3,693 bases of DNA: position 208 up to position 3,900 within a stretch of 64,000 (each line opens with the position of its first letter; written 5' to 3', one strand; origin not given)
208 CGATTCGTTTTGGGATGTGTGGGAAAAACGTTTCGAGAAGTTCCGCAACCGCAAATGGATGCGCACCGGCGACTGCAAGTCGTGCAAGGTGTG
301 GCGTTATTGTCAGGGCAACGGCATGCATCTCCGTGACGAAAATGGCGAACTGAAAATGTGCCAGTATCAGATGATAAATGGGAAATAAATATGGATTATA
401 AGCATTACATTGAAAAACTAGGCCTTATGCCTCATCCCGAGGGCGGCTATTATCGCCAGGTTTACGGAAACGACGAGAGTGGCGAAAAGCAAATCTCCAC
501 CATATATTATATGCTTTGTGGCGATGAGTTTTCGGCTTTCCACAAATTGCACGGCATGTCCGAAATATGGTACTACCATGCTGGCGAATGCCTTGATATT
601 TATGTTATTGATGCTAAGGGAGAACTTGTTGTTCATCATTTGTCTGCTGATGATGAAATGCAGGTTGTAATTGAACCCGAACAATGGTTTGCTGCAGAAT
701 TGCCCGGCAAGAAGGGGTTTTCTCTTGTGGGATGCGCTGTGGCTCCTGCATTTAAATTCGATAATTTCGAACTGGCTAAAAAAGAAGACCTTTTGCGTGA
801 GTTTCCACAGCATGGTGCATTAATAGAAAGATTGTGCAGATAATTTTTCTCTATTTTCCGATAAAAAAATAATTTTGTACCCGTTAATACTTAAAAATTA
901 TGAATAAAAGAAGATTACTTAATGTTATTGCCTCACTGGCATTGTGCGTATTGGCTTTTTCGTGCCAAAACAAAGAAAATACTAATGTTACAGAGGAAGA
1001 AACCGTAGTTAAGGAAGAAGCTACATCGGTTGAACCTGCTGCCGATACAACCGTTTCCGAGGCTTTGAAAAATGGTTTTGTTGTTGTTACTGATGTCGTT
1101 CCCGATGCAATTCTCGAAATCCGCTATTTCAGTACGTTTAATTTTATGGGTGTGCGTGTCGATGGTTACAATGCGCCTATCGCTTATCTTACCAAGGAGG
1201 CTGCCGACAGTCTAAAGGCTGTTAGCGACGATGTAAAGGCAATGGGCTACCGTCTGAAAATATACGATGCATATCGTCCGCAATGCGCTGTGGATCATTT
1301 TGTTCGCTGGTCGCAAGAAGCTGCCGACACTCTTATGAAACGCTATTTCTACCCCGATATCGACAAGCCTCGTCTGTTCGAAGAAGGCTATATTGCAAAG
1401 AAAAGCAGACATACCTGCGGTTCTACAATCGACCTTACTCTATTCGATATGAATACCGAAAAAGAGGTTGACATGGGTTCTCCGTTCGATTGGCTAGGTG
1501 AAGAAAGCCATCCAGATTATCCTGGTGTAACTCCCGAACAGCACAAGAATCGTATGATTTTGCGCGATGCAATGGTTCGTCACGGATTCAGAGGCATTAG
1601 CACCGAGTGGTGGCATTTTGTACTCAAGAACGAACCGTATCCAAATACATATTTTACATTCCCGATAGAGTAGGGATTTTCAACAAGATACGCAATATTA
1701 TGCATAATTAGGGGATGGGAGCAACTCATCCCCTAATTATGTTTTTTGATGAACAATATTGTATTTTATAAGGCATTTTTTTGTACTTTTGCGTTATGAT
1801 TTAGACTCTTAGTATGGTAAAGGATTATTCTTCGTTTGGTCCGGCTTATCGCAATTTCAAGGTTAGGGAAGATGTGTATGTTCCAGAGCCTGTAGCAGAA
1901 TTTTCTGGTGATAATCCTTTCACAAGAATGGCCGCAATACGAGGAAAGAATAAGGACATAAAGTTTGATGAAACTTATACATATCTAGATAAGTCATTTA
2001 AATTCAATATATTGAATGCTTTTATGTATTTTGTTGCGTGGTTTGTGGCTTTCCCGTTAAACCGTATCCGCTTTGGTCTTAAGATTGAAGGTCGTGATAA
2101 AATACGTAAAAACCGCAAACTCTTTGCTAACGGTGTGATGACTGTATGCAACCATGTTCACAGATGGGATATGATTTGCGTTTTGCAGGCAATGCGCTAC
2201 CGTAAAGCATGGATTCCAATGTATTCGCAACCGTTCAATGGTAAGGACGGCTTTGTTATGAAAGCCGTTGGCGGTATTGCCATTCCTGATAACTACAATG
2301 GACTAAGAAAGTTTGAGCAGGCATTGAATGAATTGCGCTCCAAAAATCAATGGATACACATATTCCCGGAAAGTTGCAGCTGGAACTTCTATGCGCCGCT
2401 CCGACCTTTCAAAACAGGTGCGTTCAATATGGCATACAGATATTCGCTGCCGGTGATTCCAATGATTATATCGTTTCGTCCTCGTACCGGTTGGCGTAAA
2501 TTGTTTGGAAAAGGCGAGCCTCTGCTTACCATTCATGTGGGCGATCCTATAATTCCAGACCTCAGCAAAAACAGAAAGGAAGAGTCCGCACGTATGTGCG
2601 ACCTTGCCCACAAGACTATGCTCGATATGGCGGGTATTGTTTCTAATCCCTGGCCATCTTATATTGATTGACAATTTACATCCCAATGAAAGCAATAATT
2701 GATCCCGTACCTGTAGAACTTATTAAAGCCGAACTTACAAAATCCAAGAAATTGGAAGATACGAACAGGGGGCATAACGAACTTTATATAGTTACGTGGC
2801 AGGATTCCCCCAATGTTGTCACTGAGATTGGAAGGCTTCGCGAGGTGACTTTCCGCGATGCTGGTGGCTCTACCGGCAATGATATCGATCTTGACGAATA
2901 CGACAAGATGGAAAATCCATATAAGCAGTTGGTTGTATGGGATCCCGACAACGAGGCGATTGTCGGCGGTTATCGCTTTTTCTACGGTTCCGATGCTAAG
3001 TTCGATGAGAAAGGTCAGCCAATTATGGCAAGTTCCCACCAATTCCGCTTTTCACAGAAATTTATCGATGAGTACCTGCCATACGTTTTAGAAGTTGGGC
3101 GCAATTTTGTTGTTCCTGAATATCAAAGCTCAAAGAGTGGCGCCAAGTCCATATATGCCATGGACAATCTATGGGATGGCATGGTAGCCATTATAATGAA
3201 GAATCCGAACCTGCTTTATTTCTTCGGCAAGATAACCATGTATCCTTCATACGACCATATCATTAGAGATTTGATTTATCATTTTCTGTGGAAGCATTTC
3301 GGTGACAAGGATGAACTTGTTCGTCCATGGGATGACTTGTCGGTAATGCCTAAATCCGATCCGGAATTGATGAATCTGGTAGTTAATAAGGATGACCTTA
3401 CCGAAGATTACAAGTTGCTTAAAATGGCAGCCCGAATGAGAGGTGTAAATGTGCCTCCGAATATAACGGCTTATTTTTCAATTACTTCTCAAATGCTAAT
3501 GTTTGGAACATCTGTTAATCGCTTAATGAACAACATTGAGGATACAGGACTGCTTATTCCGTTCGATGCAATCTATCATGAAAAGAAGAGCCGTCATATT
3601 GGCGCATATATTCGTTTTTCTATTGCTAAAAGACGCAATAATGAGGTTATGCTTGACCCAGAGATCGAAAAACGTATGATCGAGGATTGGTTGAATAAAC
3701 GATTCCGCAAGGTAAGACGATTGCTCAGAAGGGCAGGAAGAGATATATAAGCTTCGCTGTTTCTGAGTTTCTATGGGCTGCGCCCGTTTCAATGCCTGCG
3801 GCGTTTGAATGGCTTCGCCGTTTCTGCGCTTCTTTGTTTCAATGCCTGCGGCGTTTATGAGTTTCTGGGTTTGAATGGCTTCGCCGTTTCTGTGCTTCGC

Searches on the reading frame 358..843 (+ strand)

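Call 19: search_protein_families(library=pfam, proteins=[window:358-843:+], max_evalue=0.001)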
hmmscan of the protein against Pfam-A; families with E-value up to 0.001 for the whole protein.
window:358-843:+ (161 aa): 1 family
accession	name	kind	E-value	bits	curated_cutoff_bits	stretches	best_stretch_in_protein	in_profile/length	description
PF06172.17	Cupin_5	-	5.4e-35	120.9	25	1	16-140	2-139/139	Cupin superfamily (DUF985)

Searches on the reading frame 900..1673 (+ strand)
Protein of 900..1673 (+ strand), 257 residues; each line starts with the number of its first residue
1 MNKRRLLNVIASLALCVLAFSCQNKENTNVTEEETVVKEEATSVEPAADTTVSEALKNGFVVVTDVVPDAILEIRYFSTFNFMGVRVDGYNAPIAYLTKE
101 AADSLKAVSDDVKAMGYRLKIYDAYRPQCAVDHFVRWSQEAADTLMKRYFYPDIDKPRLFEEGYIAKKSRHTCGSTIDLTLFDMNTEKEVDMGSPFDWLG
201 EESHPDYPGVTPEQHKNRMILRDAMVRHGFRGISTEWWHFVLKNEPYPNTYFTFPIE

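Call 19: search_protein_families(library=pfam, proteins=[window:900-1673:+], max_evalue=0.001)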
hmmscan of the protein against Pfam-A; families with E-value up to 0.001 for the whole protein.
window:900-1673:+ (257 aa): 1 family
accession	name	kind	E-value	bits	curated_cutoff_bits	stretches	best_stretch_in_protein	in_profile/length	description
PF01427.22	Peptidase_M15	-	2.6e-40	138.8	27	1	58-255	3-197/199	D-ala-D-ala dipeptidase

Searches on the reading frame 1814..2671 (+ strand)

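Call 19: search_protein_families(library=pfam, proteins=[window:1814-2671:+], max_evalue=0.001)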
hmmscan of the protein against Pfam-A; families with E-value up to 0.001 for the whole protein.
window:1814-2671:+ (285 aa): 2 families
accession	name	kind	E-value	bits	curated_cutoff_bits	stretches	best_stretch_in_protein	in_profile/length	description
PF01553.26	Acyltransferase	-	7.4e-13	48.9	23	1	90-220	3-132/132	Acyltransferase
PF03279.18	Lip_A_acyltrans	-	7.3e-06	25.8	22.3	1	53-228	71-249/295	Bacterial lipid A biosynthesis acyltransferase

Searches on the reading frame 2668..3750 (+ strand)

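Call 19: search_protein_families(library=pfam, proteins=[window:2668-3750:+], max_evalue=0.001)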
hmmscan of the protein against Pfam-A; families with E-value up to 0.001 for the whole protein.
window:2668-3750:+ (360 aa): 1 family
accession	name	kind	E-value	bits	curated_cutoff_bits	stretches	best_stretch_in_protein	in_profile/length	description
PF13444.12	Acetyltransf_5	-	3.6e-12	47.3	22.4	1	57-156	1-95/102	Acetyltransferase (GNAT) domain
